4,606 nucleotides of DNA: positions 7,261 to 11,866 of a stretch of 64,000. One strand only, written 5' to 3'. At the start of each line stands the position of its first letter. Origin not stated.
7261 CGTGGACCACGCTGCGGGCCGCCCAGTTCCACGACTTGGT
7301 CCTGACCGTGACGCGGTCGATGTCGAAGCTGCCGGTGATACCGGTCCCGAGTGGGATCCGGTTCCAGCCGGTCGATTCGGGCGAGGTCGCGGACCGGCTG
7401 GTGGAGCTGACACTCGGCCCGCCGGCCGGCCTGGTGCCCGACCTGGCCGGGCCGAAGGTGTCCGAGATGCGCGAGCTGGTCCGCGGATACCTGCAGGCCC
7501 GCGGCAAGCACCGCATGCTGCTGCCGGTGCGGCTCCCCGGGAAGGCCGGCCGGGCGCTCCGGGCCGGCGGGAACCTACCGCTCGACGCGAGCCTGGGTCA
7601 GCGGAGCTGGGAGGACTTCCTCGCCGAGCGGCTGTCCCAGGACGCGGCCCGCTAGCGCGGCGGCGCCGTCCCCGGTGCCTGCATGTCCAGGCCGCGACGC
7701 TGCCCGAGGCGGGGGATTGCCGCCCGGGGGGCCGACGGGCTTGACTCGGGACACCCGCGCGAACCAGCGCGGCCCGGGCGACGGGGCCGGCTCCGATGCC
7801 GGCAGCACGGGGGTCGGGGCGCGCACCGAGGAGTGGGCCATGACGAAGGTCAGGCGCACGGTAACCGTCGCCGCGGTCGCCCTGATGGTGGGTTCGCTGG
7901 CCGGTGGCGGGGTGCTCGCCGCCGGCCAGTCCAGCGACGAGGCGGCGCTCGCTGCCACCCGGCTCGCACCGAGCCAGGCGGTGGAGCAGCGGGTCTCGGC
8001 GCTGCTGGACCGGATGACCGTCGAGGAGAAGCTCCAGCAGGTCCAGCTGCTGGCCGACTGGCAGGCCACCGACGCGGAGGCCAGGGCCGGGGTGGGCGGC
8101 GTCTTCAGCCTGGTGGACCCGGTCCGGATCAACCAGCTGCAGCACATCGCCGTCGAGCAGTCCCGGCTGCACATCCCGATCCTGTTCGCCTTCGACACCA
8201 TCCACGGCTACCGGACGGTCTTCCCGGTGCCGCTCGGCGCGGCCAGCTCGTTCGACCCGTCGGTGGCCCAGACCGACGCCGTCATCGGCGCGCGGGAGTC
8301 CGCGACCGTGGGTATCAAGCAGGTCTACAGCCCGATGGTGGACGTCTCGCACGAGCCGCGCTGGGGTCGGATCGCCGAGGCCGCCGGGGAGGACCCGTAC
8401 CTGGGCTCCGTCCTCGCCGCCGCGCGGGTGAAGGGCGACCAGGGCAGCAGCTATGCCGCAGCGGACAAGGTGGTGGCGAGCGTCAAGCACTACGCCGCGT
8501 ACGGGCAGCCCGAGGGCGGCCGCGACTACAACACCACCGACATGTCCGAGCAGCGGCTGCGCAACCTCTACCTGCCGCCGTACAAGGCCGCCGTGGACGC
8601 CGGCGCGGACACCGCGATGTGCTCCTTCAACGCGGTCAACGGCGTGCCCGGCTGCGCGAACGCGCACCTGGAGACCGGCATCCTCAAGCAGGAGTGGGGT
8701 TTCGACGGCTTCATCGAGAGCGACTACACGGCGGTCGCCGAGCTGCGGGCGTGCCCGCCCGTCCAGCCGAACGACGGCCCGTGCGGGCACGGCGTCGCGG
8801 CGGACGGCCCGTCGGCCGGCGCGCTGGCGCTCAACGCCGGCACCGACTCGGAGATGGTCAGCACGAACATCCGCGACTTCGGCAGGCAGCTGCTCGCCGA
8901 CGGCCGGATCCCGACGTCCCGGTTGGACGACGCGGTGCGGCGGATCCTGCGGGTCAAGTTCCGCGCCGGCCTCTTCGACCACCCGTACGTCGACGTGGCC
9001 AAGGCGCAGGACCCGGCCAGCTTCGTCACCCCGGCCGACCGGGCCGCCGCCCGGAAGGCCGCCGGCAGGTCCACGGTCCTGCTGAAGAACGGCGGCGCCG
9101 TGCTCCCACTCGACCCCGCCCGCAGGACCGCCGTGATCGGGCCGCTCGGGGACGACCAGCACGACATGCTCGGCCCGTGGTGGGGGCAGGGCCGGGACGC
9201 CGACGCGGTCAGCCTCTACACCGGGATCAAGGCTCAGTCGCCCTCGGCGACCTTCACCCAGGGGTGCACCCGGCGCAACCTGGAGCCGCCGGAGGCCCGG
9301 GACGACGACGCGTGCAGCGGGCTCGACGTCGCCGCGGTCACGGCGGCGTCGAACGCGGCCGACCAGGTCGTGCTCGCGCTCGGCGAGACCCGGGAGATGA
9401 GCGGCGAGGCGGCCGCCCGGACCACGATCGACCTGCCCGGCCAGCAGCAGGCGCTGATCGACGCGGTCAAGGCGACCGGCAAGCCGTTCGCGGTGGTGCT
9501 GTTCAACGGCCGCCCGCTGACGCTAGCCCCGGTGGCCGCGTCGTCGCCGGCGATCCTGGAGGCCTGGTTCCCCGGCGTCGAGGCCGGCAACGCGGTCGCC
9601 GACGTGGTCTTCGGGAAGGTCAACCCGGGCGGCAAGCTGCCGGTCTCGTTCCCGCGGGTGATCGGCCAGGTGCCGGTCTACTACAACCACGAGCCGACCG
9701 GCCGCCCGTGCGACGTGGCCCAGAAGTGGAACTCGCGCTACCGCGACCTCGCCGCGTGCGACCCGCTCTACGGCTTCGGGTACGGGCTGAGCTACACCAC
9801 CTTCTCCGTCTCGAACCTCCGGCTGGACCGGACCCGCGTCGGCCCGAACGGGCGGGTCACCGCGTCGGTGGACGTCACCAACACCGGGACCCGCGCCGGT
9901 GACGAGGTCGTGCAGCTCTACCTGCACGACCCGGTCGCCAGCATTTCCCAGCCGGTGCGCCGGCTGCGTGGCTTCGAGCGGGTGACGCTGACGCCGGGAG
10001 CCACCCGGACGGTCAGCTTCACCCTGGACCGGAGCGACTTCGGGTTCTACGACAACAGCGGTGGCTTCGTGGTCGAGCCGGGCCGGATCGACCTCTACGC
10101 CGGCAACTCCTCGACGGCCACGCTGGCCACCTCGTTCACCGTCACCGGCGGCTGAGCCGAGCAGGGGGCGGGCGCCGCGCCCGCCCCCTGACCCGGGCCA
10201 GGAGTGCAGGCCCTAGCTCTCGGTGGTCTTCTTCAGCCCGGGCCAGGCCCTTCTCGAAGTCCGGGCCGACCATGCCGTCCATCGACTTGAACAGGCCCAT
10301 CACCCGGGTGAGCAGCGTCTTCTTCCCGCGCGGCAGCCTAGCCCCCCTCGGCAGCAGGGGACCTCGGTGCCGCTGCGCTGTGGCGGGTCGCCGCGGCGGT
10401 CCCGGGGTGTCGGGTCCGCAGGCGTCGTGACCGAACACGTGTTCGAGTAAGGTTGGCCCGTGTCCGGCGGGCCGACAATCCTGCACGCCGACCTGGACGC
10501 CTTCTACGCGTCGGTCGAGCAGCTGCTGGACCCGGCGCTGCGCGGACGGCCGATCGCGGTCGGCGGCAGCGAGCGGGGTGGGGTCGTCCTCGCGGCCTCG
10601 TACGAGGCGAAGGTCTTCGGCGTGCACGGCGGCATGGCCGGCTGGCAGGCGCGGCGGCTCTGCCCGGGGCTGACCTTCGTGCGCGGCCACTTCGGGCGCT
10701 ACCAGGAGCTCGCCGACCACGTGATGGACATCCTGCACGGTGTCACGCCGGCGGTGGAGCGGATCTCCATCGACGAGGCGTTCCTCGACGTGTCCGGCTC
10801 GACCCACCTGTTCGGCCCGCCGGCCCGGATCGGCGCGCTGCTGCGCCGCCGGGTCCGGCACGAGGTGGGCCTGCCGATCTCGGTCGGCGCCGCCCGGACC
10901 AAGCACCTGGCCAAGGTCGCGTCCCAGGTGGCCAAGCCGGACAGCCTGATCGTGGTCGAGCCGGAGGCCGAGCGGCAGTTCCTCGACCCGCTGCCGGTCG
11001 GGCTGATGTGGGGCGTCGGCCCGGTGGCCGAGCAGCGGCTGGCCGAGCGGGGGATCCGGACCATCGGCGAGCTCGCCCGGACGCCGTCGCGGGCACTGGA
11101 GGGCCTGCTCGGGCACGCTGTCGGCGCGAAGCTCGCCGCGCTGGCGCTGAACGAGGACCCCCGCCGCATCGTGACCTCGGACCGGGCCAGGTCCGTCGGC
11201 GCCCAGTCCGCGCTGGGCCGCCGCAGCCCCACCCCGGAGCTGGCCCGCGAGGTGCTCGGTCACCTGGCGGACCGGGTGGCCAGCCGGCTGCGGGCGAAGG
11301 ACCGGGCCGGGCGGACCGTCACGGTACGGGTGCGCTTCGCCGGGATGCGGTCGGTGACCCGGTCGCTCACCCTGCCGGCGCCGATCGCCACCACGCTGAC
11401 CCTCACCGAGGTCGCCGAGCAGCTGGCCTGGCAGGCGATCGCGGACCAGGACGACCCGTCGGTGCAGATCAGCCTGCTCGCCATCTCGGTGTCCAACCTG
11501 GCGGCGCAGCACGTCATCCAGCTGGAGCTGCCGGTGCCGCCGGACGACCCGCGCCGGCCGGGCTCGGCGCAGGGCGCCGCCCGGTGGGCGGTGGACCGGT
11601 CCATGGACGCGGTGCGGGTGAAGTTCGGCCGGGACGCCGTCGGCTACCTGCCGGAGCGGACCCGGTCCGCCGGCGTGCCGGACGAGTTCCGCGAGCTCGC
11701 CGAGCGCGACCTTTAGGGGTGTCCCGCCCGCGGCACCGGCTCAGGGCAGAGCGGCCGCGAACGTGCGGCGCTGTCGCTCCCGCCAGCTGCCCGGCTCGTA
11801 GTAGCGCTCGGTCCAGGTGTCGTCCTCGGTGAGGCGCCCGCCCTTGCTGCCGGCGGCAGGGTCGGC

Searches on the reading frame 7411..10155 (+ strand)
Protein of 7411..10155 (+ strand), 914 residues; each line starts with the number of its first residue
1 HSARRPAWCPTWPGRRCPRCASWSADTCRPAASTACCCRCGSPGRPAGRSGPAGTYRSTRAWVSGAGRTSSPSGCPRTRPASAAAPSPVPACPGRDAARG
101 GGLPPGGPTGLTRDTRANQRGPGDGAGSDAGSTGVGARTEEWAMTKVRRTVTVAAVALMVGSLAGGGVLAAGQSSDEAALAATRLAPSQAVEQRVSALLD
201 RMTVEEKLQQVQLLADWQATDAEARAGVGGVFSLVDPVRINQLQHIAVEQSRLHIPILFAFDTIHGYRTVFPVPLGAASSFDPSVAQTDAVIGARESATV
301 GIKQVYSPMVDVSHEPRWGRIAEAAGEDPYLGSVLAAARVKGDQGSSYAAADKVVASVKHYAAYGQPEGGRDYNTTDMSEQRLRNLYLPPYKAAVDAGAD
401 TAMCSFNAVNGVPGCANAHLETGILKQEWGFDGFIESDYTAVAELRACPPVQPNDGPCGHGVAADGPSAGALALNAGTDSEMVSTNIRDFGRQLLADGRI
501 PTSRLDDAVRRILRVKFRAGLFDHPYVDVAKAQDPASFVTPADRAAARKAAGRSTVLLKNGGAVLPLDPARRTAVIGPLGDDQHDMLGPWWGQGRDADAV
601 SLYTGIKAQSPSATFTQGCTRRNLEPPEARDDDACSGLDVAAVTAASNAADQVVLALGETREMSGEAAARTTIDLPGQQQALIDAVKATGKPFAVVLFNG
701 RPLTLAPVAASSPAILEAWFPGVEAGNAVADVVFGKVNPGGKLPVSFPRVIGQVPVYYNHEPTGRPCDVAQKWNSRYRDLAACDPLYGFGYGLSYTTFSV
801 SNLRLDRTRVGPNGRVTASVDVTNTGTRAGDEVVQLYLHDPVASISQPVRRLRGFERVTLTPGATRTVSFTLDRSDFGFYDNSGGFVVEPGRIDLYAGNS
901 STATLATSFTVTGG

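Call 78: search_protein_families(library=pfam, proteins=[window:7411-10155:+], max_evalue=0.0001)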
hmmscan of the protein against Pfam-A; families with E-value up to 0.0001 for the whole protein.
window:7411-10155:+ (914 aa): 3 families
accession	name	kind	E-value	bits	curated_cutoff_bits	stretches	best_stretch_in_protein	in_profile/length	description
PF00933.27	Glyco_hydro_3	-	2.8e-55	188.4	27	1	203-515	1-316/316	Glycosyl hydrolase family 3 N terminal domain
PF01915.27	Glyco_hydro_3_C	-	2.7e-50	171.5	31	1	555-795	1-200/200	Glycosyl hydrolase family 3 C-terminal domain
PF14310.12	Fn3-like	-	3.8e-26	91.4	25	1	832-901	1-71/71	Fibronectin type III-like domain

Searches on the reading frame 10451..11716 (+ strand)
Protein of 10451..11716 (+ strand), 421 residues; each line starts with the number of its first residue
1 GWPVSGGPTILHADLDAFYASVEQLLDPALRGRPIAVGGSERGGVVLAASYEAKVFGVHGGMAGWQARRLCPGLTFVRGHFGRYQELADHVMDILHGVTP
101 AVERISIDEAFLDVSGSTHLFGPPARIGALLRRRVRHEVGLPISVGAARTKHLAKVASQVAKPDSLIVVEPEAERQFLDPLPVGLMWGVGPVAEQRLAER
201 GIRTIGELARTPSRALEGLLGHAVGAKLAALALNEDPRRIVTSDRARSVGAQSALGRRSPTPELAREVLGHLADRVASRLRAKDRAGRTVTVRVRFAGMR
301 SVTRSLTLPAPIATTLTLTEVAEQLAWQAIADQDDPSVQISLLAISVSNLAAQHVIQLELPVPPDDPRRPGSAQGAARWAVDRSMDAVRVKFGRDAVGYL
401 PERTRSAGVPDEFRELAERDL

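Call 78: search_protein_families(library=pfam, proteins=[window:10451-11716:+], max_evalue=0.0001)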
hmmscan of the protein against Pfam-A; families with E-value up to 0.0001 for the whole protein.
window:10451-11716:+ (421 aa): 3 families
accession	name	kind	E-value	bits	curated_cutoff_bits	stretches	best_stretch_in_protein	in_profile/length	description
PF00817.25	IMS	-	2e-45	154.8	23.2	1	14-159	2-148/148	impB/mucB/samB family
PF11799.13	IMS_C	-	8.9e-21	74.8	20.7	1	247-360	2-109/109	impB/mucB/samB family C-terminal domain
PF11798.14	IMS_HHH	-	2e-06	28.1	24.4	1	171-202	1-32/32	IMS family HHH motif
